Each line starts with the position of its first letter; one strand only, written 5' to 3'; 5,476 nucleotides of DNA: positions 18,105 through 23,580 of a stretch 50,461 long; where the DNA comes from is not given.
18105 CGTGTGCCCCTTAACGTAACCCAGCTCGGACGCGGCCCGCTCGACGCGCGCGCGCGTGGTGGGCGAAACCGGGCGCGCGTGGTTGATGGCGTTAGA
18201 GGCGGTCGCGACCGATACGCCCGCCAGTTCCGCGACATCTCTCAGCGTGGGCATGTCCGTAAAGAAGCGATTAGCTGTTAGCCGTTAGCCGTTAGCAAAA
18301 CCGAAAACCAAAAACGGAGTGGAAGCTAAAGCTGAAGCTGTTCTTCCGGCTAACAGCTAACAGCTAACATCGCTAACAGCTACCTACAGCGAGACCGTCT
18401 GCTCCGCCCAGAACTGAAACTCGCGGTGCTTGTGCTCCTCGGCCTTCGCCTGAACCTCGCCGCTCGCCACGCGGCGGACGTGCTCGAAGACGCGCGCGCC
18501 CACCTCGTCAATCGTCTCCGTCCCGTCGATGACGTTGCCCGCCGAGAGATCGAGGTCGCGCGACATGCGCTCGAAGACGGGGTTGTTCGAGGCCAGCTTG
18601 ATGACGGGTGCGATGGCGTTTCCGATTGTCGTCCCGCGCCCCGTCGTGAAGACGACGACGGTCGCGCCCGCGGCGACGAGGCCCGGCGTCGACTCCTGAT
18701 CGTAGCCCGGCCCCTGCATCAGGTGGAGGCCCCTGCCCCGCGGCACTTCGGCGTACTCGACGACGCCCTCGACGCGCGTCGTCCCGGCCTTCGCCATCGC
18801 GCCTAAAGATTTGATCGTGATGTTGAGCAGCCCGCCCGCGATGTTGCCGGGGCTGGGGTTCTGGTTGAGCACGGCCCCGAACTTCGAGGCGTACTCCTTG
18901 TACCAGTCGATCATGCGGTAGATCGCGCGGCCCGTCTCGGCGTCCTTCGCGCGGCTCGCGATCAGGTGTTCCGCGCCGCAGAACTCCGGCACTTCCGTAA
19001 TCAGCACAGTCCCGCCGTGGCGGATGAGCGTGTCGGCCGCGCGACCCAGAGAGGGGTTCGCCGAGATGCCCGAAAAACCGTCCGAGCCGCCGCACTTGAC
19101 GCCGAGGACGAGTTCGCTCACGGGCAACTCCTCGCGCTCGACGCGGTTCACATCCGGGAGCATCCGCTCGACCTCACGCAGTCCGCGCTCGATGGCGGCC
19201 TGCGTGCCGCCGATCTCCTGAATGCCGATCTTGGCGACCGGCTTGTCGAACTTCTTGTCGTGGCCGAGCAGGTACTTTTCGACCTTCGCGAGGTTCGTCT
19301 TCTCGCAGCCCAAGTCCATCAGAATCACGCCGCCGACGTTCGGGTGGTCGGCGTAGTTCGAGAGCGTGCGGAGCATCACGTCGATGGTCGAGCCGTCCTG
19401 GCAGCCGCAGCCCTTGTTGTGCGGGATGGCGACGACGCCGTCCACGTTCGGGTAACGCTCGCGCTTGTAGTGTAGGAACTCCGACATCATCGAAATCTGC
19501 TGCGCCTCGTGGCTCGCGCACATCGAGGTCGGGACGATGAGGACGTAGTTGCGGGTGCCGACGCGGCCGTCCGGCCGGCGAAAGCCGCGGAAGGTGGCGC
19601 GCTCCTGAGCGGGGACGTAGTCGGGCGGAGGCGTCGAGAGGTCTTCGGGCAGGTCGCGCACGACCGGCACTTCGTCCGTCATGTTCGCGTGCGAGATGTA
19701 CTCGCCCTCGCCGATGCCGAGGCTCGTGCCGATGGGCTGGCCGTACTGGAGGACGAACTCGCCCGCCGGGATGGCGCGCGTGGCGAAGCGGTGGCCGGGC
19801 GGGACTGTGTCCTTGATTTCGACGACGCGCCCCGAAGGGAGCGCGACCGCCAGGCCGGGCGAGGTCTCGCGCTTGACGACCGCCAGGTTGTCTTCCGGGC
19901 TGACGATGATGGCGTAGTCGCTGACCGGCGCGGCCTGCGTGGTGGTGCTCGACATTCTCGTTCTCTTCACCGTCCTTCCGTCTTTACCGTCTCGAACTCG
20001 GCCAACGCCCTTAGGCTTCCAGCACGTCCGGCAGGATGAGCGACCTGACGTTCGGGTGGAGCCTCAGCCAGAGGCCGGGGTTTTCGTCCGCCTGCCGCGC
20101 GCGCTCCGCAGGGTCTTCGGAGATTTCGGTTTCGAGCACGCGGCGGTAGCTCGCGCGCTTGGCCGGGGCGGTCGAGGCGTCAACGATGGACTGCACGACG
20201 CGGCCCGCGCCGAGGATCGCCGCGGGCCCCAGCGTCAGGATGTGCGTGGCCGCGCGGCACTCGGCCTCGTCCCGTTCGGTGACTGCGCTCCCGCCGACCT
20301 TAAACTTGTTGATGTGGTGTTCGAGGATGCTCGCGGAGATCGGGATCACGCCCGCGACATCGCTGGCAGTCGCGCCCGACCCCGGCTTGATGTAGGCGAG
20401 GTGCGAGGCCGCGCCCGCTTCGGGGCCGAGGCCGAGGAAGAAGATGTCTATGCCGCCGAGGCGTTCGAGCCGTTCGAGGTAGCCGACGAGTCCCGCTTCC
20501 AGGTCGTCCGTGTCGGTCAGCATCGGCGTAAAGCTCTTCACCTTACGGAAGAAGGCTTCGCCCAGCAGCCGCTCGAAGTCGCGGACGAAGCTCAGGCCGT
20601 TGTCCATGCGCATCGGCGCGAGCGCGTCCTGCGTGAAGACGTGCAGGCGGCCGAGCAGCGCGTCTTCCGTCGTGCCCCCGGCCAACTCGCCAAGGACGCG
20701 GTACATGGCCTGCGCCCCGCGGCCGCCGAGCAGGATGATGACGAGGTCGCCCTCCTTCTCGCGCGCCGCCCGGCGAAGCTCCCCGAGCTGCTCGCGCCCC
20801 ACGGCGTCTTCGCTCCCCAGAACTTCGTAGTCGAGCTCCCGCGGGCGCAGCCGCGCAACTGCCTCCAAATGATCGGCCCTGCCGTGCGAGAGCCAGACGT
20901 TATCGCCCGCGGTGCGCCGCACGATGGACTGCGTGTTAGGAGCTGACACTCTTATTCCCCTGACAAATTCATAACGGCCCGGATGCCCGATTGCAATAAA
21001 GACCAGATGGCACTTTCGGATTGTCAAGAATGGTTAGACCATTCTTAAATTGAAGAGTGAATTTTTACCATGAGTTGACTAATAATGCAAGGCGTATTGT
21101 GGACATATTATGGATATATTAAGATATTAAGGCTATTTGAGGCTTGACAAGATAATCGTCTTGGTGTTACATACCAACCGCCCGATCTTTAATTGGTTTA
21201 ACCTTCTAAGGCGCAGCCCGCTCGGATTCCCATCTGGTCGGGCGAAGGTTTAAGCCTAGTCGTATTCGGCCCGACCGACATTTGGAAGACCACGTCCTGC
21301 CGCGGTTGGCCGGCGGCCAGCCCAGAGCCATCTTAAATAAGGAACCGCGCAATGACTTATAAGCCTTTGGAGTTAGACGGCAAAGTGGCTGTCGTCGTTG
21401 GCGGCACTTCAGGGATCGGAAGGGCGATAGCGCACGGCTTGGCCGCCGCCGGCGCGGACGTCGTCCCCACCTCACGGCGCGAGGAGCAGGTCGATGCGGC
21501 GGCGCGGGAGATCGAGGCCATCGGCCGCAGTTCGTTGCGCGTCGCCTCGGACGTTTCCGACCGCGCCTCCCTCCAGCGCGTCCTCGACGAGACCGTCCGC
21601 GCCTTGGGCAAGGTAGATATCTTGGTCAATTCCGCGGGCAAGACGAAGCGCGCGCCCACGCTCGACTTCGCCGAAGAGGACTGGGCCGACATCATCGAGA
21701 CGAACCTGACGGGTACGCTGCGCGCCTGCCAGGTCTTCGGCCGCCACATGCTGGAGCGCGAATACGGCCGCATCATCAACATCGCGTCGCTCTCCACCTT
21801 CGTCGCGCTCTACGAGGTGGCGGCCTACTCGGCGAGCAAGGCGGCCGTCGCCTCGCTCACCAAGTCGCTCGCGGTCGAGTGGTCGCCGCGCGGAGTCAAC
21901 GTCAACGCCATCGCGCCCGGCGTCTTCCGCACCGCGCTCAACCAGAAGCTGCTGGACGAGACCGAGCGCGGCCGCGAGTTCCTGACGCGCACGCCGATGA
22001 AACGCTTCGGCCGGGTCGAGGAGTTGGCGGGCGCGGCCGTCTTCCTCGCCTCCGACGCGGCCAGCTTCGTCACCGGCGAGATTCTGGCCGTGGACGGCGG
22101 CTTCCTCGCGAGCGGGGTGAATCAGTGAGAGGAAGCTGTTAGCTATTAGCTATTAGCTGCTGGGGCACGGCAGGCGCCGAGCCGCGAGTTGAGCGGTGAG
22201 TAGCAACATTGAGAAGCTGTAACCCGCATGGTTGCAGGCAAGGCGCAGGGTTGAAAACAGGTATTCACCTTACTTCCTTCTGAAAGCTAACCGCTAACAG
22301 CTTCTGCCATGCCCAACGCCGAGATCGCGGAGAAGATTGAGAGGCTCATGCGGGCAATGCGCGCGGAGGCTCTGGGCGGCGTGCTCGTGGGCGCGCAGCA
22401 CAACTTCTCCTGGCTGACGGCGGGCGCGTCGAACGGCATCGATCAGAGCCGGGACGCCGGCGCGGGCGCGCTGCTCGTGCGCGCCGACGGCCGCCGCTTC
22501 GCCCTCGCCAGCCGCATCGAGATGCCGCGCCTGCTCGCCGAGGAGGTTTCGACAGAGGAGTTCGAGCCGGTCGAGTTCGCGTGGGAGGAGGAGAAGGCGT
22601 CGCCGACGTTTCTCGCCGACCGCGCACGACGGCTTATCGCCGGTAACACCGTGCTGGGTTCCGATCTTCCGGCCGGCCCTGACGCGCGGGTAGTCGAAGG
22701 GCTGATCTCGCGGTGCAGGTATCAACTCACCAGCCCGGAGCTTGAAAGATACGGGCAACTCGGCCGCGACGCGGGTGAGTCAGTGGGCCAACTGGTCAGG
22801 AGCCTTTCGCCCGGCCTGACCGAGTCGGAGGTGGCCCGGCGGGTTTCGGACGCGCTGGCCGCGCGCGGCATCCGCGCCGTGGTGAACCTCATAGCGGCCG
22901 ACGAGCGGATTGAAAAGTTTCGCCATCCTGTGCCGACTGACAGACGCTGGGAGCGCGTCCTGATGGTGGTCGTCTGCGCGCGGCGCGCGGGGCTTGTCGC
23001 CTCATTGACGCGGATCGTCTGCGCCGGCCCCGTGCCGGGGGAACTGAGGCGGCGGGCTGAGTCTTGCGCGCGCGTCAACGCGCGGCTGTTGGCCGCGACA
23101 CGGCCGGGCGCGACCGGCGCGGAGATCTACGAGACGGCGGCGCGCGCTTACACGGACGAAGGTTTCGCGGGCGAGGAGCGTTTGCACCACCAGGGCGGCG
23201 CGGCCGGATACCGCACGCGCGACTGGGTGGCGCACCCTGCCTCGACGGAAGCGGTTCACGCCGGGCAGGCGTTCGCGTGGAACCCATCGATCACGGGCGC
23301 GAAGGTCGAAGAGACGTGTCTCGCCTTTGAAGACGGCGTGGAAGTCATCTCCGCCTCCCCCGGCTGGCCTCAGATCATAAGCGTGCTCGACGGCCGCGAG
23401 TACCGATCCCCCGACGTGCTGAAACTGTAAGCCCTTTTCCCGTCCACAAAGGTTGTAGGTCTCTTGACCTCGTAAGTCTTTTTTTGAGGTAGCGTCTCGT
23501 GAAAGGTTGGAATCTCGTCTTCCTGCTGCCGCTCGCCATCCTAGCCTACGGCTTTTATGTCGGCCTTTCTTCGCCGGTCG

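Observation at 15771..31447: Family of long hairpin repeats built from GTTAGCT heptamers, each filling an intra-operon spacer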

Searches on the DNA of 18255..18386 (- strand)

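Call 76: search_dna_similar(query=window:18255-18386:-, collection=plasmids, mode=distant, max_evalue=0.001, max_rows=25)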
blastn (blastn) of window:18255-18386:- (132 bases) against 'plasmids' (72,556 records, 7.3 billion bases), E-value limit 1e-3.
Records with a match: 1; places in all: 5; records where one place covers at least 80% of the query: 0.
Best place of each record, by identity: 90-95% 1.
By first word of the organism name: Pseudanabaena 1.
By predicted mobility (MOB-suite, as given by PLSDB): non-mobilizable 1.
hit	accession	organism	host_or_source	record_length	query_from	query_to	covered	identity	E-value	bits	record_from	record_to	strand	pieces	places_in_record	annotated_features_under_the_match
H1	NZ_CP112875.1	Pseudanabaena galeata CCNP1313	-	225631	5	38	26%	94.1%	7e-4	51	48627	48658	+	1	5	none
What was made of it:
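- Tried and rejected: PLSDB plasmids: one cyanobacterial plasmid (call 76).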

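Call 77: search_dna_similar(query=window:18255-18386:-, collection=phages, mode=distant, max_evalue=0.001, max_rows=25)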
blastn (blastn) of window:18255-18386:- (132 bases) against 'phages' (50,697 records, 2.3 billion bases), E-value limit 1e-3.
No match.

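Call 78: get_annotated_region(hit=H1, flank=1500)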
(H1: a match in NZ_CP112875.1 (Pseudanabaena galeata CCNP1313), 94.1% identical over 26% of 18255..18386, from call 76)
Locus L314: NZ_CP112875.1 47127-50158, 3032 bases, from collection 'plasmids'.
description: Pseudanabaena galeata CCNP1313 plasmid pPg_01, complete sequence
organism: Pseudanabaena galeata CCNP1313 (NCBI taxid 2602720)
taxonomy: Bacteria; Cyanobacteriota; Cyanophyceae; Pseudanabaenales; Pseudanabaenaceae; Pseudanabaena; Pseudanabaena galeata; Pseudanabaena galeata CCNP1313
host: -; source: -; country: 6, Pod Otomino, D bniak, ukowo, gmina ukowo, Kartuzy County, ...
typing (MOB-suite, as given by PLSDB): non-mobilizable
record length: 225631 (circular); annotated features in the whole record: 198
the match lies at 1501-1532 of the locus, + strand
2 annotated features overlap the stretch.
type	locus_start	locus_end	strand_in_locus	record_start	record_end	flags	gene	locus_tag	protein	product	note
CDS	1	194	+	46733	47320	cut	cas4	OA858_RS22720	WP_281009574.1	CRISPR-associated protein Cas4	GO:0043571 - maintenance of CRISPR repeat elements [Evidence IEA]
CDS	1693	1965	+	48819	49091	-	cas2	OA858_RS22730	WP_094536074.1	CRISPR-associated endonuclease Cas2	GO:0043571 - maintenance of CRISPR repeat elements [Evidence IEA]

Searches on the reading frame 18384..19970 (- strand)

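Call 13: search_protein_families(library=pfam, proteins=[window:18384-19970:-])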
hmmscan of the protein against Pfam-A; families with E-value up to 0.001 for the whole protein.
window:18384-19970:- (528 aa): 2 families
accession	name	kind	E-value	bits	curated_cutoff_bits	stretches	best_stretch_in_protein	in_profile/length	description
PF20629.2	GD_AH_C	-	1.4e-96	323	26.8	1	284-523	1-239/242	D-galactarate/Altronate dehydratase, C-terminal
PF04295.18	GD_AH_second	-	2.2e-39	135.1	27.3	1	129-275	1-136/136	D-galactarate dehydratase/Altronate hydrolase, second domain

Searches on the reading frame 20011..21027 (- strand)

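Call 13: search_protein_families(library=pfam, proteins=[window:20011-21027:-])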
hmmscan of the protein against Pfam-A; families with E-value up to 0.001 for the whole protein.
window:20011-21027:- (338 aa): 1 family
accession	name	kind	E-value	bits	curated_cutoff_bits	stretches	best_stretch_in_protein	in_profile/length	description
PF01182.26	Glucosamine_iso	-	0.00021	21.6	27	0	81-230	14-162/225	Glucosamine-6-phosphate isomerases/6-phosphogluconolactonase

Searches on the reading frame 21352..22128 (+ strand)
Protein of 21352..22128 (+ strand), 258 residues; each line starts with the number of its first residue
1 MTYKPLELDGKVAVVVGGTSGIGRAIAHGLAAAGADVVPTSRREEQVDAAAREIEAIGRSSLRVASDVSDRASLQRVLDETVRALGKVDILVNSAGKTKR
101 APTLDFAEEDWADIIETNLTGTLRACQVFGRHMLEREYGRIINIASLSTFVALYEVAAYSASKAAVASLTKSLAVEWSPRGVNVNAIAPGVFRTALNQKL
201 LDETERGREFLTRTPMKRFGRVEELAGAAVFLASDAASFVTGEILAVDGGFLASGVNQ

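Call 13: search_protein_families(library=pfam, proteins=[window:21352-22128:+])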
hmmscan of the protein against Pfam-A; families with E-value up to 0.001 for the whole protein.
window:21352-22128:+ (258 aa): 8 families
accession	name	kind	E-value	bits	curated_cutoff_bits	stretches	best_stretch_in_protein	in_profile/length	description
PF13561.12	adh_short_C2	-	1.4e-65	221.7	27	1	19-251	5-235/236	Enoyl-(Acyl carrier protein) reductase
PF00106.31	adh_short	-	1.1e-59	201.7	26.6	1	11-202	1-192/195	short chain dehydrogenase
PF08659.16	KR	-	6.1e-16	59.3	22.6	1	14-188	4-174/180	KR domain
PF01370.27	Epimerase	-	2e-08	34.4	20.9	1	14-184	2-167/240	NAD dependent epimerase/dehydratase family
PF23441.1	SDR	-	2.1e-07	31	27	1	12-251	9-255/258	SDR-like rossmann domain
PF03435.24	Sacchrp_dh_NADP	-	0.00017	22.3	25.1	1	14-119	2-100/129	Saccharopine dehydrogenase NADP binding domain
PF02719.21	Polysacc_synt_2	-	0.00021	21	20.2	1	14-172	2-151/293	Polysaccharide biosynthesis protein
PF03807.23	F420_oxidored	-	0.00059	20.8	21.6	0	12-57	2-49/94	NADP oxidoreductase coenzyme F420-dependent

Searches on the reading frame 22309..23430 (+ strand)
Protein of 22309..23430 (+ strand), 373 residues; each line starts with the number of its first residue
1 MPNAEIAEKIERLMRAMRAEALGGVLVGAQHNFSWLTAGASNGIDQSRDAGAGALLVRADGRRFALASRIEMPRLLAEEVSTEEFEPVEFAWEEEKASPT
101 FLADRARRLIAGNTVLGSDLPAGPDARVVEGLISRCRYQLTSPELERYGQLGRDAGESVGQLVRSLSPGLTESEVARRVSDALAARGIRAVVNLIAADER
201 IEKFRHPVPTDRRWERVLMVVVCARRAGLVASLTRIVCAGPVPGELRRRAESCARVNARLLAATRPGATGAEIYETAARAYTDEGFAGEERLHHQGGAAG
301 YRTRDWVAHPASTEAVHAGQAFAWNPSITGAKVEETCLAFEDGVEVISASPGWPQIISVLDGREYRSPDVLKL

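Call 13: search_protein_families(library=pfam, proteins=[window:22309-23430:+])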
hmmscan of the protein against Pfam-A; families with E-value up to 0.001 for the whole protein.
window:22309-23430:+ (373 aa): 1 family
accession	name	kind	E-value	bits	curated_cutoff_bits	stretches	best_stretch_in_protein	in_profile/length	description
PF00557.29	Peptidase_M24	-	5.1e-14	53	23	1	159-344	14-204/208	Metallopeptidase family M24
